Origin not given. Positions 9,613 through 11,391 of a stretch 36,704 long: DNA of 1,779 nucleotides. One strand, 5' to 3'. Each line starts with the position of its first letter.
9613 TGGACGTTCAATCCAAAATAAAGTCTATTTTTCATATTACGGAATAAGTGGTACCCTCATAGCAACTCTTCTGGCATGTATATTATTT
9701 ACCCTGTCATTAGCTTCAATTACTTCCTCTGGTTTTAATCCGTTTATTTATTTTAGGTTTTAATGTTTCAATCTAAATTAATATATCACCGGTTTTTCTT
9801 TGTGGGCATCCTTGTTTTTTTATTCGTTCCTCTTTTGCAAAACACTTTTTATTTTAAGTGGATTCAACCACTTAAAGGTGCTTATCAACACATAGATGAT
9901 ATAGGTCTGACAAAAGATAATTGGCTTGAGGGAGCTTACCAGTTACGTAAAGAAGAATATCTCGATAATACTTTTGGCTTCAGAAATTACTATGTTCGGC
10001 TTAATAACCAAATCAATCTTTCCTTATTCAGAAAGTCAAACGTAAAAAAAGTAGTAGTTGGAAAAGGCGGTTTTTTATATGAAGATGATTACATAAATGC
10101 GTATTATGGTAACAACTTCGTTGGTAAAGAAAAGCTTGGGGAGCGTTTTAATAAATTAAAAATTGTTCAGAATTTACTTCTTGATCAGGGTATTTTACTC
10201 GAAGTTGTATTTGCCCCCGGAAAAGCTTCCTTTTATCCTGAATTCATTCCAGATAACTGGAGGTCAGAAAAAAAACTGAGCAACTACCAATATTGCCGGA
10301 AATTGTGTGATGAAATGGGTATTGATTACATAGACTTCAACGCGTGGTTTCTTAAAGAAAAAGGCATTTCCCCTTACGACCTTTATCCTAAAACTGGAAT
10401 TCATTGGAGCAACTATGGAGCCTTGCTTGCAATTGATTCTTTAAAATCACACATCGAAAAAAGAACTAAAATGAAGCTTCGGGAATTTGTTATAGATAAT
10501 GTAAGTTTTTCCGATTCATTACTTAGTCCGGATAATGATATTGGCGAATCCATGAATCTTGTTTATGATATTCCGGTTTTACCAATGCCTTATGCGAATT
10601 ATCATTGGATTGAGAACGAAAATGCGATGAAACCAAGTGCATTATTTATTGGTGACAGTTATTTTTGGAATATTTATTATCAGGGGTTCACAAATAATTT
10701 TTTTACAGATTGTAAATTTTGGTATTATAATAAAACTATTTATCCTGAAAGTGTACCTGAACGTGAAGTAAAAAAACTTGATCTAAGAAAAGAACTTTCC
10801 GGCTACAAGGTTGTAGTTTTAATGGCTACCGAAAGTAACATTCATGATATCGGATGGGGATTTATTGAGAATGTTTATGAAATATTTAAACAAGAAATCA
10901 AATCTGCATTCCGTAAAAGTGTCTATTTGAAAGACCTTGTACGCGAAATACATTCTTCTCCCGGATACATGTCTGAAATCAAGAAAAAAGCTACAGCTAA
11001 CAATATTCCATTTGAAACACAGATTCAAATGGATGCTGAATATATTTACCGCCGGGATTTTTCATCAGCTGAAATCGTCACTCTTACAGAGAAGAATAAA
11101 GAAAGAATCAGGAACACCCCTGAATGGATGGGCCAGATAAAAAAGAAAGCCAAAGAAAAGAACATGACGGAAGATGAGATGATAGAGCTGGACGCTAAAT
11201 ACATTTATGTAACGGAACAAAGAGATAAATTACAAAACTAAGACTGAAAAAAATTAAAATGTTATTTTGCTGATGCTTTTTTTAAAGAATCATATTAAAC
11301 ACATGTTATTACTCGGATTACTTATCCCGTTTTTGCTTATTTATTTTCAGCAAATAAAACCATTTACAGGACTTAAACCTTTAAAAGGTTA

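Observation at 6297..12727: GH16 lipoprotein + MBOAT + twin AlgJ-like genes: candidate uncharacterised glycan O-acetylation/remodelling module with no synthase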

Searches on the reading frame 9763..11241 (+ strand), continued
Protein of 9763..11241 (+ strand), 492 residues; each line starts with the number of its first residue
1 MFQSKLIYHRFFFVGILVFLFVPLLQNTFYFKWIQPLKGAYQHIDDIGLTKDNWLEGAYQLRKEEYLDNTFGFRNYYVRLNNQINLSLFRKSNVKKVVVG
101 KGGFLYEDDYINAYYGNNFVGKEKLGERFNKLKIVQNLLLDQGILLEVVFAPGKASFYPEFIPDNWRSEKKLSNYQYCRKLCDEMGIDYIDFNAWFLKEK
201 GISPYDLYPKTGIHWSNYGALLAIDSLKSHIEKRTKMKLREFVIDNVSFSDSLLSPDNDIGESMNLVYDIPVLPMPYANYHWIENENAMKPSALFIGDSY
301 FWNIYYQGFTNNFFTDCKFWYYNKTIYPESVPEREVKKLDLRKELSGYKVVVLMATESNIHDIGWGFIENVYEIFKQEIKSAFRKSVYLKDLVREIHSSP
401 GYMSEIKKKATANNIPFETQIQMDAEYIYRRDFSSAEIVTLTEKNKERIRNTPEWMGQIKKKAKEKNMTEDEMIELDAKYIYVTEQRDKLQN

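Call 32: search_solved_structures(query=A2, max_evalue=10, show_alignments=4)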
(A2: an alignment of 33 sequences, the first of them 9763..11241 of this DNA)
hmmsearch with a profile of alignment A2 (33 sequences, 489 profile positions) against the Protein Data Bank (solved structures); distinct sequences matched with E-value up to 10: 10.
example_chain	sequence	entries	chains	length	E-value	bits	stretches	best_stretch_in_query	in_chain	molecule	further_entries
4o8v_A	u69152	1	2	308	1.5e-08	36.7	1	96-234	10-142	Alginate biosynthesis protein AlgJ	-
7ula_A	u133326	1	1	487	0.00037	22.2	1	128-231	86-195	Alginate biosynthesis protein AlgX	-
4knc_B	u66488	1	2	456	0.0009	20.9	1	128-224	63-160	Alginate biosynthesis protein AlgX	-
29tq_A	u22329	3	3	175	0.0042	18.7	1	123-173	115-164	RNA-directed RNA polymerase L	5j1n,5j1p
4miw_A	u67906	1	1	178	0.0053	18.4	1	123-170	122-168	RNA-directed RNA polymerase L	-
5izh_A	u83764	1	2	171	0.0054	18.3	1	123-170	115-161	RNA-directed RNA polymerase L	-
4i1t_A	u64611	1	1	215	0.0096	17.5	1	122-166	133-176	RNA-directed RNA polymerase L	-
4rfx_A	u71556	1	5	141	2.2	9.8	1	369-462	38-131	Dynactin subunit 1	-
9e78_0W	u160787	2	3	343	2.9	9.3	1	334-384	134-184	CFAP67B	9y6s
4zry_A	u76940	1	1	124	7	8.1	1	381-477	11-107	Keratin, type I cytoskeletal 10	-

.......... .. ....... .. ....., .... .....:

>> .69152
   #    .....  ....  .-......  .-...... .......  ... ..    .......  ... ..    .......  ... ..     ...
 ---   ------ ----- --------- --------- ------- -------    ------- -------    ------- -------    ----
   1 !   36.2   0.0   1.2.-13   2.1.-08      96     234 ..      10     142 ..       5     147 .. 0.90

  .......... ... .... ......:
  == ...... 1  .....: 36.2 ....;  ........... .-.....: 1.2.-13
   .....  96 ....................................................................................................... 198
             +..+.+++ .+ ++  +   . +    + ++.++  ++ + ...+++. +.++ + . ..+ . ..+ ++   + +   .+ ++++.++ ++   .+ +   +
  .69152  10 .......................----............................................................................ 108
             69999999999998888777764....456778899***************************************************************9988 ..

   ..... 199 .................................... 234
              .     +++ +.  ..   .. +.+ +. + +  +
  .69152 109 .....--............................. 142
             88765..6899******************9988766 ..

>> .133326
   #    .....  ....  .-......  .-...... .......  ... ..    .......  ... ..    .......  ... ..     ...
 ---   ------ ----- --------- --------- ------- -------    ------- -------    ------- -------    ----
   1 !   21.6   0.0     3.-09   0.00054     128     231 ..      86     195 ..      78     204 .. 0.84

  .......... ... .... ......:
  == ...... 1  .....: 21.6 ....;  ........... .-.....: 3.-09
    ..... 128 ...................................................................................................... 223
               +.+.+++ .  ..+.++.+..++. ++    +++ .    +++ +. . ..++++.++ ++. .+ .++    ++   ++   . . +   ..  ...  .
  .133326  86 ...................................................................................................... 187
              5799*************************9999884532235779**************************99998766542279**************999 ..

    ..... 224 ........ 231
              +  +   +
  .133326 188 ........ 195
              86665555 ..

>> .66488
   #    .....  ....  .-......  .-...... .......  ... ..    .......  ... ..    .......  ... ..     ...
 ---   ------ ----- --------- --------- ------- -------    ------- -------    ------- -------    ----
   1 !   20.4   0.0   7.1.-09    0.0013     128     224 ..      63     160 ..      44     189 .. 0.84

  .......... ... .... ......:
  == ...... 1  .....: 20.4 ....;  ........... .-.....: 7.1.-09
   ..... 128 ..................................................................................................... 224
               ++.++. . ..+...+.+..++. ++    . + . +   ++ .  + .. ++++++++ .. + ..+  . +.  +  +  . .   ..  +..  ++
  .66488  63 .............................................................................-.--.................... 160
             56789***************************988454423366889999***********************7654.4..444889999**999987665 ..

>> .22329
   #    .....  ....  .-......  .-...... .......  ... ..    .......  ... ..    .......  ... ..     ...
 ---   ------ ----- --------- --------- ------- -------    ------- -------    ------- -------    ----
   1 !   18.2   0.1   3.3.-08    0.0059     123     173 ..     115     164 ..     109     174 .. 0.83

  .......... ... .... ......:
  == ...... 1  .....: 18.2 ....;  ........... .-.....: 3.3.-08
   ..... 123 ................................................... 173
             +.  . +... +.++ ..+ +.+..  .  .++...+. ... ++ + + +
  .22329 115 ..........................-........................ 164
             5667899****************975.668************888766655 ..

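Call 68: search_protein_families(library=pfam, proteins=[L008:4173-6401:-, L008:816-3401:-, L074:7496-9520:-], max_evalue=0.001)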
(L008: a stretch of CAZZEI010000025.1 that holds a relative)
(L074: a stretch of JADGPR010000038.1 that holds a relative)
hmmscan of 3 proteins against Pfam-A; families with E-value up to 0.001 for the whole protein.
L008:4173-6401:- (742 aa): 0 families

L008:816-3401:- (861 aa): 0 families

L074:7496-9520:- (674 aa): 0 families

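Call 79: find_encoding_contigs(protein=P0100, flank=10000, max_places=2)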
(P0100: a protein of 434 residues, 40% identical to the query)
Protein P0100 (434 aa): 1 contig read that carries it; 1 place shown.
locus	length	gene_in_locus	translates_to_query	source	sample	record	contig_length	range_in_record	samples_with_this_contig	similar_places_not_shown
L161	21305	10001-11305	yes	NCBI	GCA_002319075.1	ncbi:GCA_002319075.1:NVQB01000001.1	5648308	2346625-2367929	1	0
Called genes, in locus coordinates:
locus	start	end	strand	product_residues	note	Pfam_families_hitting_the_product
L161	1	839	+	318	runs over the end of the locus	PF01073:3Beta_HSD, PF01370:Epimerase, PF02719:Polysacc_synt_2, PF04321:RmlD_sub_bind, PF05368:NmrA (faint), PF16363:GDP_Man_Dehyd, PF13460:NAD_binding_10, PF07993:NAD_binding_4 (weak)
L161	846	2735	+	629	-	PF13522:GATase_6, PF13537:GATase_7, PF00733:Asn_synthase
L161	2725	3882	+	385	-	PF00534:Glycos_transf_1, PF13692:Glyco_trans_1_4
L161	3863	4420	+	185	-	PF00132:Hexapep (faint)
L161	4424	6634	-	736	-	PF13328:HD_4, PF01966:HD, PF04607:RelA_SpoT, PF02824:TGS, PF28438:RelA_RIS, PF13291:ACT_4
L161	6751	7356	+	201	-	-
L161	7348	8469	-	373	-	PF14520:HHH_5 (weak), PF02481:DNA_processg_A, PF17782:WHD_DprA (weak)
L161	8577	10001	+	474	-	PF03062:MBOAT, PF13813:MBOAT_2 (weak)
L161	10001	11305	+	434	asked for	PF16822:ALGX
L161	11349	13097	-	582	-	PF23914:TPR_CcmH_CycH (faint), PF24575:TPR_Slam (faint), PF07719:TPR_2 (faint), PF12895:ANAPC3 (faint), PF13424:TPR_12 (faint), PF13428:TPR_14 (faint), PF13432:TPR_16 (faint), PF14559:TPR_19 (faint), +4 more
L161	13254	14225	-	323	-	PF12849:PBP_like_2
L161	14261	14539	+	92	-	-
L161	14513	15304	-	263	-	PF28545:1TM_TonB_rel, PF03544:TonB_C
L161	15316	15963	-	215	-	PF02472:ExbD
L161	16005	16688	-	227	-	PF02472:ExbD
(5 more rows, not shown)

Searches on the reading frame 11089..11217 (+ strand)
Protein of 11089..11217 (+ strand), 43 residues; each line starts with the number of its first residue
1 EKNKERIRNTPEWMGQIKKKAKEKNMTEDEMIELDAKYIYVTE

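Call 49: search_protein_representatives(alignment_id=A3)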
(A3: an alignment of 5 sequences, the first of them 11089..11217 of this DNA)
Query: 5 sequences, 44 profile positions. Proteins with E-value up to 0.001 (for the whole library): 863; up to 1e-10: 151; up to 1e-30: 4. The best 150 are listed.
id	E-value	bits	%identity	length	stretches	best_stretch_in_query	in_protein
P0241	3.1e-38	145.4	-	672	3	2-44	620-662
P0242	7.8e-33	128.1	-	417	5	2-39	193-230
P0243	2.2e-32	126.7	-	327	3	2-43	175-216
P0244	1.9e-31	123.7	-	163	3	3-43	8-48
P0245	5.9e-30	118.9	-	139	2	2-44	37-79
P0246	1.0e-27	111.8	-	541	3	3-42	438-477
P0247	1.1e-27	111.6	-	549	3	5-41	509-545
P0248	1.6e-26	108.0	-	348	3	1-44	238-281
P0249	7.6e-26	105.8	-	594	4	2-40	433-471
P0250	1.5e-24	101.6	-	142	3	5-42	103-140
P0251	2.2e-24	101.1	-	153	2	2-43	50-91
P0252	2.4e-24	100.9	-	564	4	5-42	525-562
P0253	4.2e-24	100.2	-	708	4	5-43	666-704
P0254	5.4e-24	99.8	-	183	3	4-43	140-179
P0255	2.0e-23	98.0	-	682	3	6-42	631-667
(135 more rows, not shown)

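Call 51: search_protein_families(library=pfam, alignment_id=A4, max_evalue=0.001)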
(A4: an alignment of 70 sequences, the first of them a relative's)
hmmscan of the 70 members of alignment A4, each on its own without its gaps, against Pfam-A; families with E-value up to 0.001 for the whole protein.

A. member 1, P0241 (672 aa): 0 families

B. families by the number of members that match (of 70 scanned): 16 families
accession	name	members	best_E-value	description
PF16822.11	ALGX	46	7.8e-20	SGNH hydrolase-like domain, acetyltransferase AlgX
PF13231.12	PMT_2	2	1.1e-06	Dolichyl-phosphate-mannose-protein mannosyltransferase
PF00515.34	TPR_1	1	2e-13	Tetratricopeptide repeat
PF14559.12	TPR_19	1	7.2e-13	Tetratricopeptide repeat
PF07719.23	TPR_2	1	7.4e-13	Tetratricopeptide repeat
PF13181.12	TPR_8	1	1.2e-12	Tetratricopeptide repeat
PF13424.12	TPR_12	1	1.6e-11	Tetratricopeptide repeat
PF13431.12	TPR_17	1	1.2e-09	Tetratricopeptide repeat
PF13414.12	TPR_11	1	2.7e-07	TPR repeat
PF12895.13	ANAPC3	1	4.3e-06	Anaphase-promoting complex, cyclosome, subunit 3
PF13176.12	TPR_7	1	1.4e-05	Tetratricopeptide repeat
PF13432.12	TPR_16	1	1.8e-05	Tetratricopeptide repeat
PF13174.12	TPR_6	1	5e-05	Tetratricopeptide repeat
PF13374.12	TPR_10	1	0.00012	Tetratricopeptide repeat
PF13428.12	TPR_14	1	0.00014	Tetratricopeptide repeat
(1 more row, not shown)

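Call 59: find_related_loci(query=A5, collection=metagenome_contigs, flank=10000)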
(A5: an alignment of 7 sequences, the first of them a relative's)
Query A5 (739 aa) in metagenome_contigs; peptide patterns used: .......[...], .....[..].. (x = any residue, [..] = any of these).
600 stretches matched a pattern (row limit reached: there are more); 510 encode a relative of the query (tblastn E <= 1e-3); the best 80 are kept; 80 distinct loci.
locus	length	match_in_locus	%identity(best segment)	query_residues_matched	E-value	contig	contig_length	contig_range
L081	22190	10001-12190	48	1-739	0e+0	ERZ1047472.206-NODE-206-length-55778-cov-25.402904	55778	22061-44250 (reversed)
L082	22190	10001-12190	48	1-739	0e+0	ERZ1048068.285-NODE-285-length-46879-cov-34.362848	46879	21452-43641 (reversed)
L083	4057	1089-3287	44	3-739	0e+0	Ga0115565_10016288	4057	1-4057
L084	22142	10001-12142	61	29-739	0e+0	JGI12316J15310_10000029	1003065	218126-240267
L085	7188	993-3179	44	5-739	0e+0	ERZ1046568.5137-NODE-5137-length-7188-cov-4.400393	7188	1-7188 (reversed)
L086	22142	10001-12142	61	29-739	0e+0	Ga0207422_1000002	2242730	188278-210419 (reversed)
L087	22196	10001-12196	45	1-739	0e+0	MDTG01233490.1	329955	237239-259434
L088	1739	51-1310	58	318-739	0e+0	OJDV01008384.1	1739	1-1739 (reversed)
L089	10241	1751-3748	40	4-739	5e-160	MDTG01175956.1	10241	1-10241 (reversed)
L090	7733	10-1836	40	71-739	3e-154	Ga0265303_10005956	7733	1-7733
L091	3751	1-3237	37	1-739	1e-155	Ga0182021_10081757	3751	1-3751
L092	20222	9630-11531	38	38-739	5e-149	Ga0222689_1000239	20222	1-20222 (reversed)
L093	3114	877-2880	35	4-738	3e-150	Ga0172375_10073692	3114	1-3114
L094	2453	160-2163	35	1-739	2e-152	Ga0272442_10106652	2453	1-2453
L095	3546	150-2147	35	1-739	8e-144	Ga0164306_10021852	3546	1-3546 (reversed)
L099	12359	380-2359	34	5-739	2e-131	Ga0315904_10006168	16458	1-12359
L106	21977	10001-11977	36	1-739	5e-126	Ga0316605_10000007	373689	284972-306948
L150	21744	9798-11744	33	1-739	7e-115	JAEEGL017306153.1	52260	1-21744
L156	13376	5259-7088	34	39-739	3e-113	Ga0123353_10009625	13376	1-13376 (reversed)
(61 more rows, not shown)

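Call 64: search_protein_families(library=pfam, proteins=[L156:8746-11175:+, L150:6408-7370:+, L156:2722-5112:+, L084:14870-17155:-, L084:17220-19202:-, L099:2397-3989:-, L099:4020-5267:-, L099:5501-7420:+, L099:7465-8931:+, L106:12015-13745:+], max_evalue=0.01)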
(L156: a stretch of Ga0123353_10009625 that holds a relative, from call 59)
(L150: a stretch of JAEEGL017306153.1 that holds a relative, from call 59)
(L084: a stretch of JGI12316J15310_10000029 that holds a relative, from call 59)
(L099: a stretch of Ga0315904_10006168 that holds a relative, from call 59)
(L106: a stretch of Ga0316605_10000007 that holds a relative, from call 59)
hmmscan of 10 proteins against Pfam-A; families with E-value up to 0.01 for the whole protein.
L156:8746-11175:+ (809 aa): 1 family
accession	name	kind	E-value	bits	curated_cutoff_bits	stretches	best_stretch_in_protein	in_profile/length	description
PF00884.28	Sulfatase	-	1.8e-31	110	25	1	266-551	1-299/301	Sulfatase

L150:6408-7370:+ (320 aa): 2 families
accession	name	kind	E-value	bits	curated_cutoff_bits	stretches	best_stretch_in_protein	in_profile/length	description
PF00535.33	Glycos_transf_2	-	1.8e-30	106.5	23.3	1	8-169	1-165/168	Glycosyl transferase family 2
PF10111.15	Glyco_tranf_2_2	-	1.6e-07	31.5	27.3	1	8-103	1-96/276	Glycosyltransferase like family 2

L156:2722-5112:+ (796 aa): 0 families

L084:14870-17155:- (761 aa): 0 families

L084:17220-19202:- (660 aa): 1 family
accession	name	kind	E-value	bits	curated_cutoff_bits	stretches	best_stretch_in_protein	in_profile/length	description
PF13231.12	PMT_2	-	3.5e-11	44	26.1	1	251-413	3-157/160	Dolichyl-phosphate-mannose-protein mannosyltransferase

L099:2397-3989:- (530 aa): 0 families

L099:4020-5267:- (415 aa): 0 families

L099:5501-7420:+ (639 aa): 0 families

L099:7465-8931:+ (488 aa): 1 family
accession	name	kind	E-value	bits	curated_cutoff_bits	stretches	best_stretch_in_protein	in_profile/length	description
PF13472.12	Lipase_GDSL_2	-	0.0013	19.7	32.9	1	173-258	1-90/178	GDSL-like Lipase/Acylhydrolase family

L106:12015-13745:+ (576 aa): 3 families
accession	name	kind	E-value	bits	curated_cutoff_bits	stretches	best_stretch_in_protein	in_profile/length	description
PF01120.23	Alpha_L_fucos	-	5.9e-102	342.1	25.2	1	25-348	18-345/345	Alpha-L-fucosidase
PF07691.17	PA14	-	1.3e-19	70.8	24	1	372-481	22-144/147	PA14 domain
PF16757.11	Fucosidase_C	-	2.3e-06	28.5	25.6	1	495-571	9-88/88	Alpha-L-fucosidase C-terminal domain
